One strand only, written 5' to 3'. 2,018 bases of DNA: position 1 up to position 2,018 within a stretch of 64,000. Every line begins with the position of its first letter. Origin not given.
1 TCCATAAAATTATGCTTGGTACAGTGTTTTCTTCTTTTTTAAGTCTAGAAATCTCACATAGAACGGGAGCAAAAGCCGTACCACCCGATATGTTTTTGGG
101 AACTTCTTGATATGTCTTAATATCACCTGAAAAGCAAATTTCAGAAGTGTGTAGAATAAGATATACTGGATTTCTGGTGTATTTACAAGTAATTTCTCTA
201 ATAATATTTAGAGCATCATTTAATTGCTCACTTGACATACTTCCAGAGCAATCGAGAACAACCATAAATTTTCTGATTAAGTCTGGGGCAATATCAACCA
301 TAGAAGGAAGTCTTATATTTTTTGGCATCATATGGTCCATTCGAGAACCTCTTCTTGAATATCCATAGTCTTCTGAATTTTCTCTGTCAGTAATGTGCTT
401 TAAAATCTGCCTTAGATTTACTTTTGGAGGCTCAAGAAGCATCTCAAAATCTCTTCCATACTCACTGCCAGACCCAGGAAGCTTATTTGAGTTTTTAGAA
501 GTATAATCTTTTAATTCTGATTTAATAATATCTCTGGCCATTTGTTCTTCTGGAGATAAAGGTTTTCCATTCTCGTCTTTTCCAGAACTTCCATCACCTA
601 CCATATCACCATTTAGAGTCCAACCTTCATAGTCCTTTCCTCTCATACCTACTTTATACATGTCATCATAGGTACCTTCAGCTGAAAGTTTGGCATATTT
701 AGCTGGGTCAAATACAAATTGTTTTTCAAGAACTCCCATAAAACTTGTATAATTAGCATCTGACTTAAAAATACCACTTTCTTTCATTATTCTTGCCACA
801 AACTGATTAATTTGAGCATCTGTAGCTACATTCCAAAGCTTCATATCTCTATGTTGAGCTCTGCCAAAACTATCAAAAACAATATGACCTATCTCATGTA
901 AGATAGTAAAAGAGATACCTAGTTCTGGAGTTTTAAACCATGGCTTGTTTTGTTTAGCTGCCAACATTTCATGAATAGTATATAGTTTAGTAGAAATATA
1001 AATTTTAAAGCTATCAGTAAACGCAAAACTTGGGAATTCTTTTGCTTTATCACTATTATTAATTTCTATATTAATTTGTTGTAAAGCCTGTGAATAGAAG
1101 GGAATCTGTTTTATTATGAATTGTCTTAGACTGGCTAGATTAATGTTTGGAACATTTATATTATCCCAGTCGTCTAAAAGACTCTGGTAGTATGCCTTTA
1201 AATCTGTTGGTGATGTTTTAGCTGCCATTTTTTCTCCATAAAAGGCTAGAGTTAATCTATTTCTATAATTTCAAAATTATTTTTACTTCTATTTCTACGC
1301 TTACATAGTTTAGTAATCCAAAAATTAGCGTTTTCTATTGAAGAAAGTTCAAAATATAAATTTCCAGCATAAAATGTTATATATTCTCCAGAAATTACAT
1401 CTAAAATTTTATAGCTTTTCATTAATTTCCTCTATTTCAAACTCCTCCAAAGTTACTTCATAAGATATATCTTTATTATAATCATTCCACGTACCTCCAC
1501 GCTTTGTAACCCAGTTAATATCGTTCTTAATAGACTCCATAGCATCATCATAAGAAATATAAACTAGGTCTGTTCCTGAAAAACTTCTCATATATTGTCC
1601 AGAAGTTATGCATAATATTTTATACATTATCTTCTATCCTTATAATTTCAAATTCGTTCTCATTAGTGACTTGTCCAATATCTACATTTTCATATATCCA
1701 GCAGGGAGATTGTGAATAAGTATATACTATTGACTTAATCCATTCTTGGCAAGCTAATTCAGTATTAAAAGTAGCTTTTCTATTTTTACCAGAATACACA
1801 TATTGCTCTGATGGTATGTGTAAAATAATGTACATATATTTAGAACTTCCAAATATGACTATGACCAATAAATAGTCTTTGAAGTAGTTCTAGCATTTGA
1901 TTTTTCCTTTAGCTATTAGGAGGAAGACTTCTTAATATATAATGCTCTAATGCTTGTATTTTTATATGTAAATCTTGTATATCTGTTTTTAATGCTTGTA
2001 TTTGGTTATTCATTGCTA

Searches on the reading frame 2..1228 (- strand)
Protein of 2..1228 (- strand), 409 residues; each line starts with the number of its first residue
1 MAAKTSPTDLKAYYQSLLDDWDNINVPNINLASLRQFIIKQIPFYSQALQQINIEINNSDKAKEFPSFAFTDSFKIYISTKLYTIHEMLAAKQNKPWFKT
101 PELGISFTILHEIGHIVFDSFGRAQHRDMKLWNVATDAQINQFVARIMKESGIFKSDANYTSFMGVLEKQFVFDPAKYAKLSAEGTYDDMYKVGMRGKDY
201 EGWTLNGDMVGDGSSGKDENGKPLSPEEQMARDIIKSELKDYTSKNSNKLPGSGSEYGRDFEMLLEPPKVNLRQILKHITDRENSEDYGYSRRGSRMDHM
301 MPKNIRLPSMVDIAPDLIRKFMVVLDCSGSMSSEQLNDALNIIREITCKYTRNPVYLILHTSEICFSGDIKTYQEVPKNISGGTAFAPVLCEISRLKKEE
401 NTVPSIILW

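Call 63: search_protein_families(library=pfam, alignment_id=A3, max_evalue=0.001)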
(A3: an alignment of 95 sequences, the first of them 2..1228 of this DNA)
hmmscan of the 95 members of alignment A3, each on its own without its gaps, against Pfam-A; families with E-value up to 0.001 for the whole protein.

A. member 1, window:2-1228:- (409 aa): 2 families
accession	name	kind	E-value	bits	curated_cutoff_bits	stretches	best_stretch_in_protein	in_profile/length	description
PF13203.12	DUF2201_N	-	1.1e-06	28.9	23.2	1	107-310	62-270/271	Putative metallopeptidase domain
PF09967.15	DUF2201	-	2.1e-05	25.1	26.4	1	323-398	3-80/123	VWA-like domain (DUF2201)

B. families by the number of members that match (of 95 scanned): 24 families
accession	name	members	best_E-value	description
PF20530.3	DUF6745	1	3.7e-50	Domain of unknown function (DUF6745)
PF02511.20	Thy1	1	1.6e-39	Thymidylate synthase complementing protein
PF00707.27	IF3_C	1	6.7e-24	Translation initiation factor IF-3, C-terminal domain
PF01145.31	Band_7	1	1e-23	SPFH domain / Band 7 family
PF00004.35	AAA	1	5.2e-18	ATPase family associated with various cellular activities (AAA)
PF05198.21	IF3_N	1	1.1e-17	Translation initiation factor IF-3, N-terminal domain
PF03330.24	DPBB_1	1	1.9e-13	Lytic transglycolase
PF24146.1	K1-lyase_C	1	3e-13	K1 capsule-specific polysaccharide lyase, C-terminal domain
PF00691.25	OmpA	1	1e-12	OmpA family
PF00293.34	NUDIX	1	1.4e-11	NUDIX domain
PF00383.29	dCMP_cyt_deam_1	1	2.2e-08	Cytidine and deoxycytidylate deaminase zinc-binding region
PF07728.20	AAA_5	1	6.9e-08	AAA domain (dynein-related subfamily)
PF12952.12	DUF3841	1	7e-07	Domain of unknown function (DUF3841)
PF00717.28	Peptidase_S24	1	9.8e-07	Peptidase S24-like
PF13203.12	DUF2201_N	1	1.1e-06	Putative metallopeptidase domain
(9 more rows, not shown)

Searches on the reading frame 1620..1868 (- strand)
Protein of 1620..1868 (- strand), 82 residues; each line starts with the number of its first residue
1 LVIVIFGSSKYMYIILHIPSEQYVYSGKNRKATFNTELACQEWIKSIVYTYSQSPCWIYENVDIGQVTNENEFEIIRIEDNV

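Call 97: find_encoding_contigs(protein=window:1620-1868:-, flank=10000, max_places=3)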
Protein window:1620-1868:- (82 aa): no gene with exactly this product is on record in the collection.
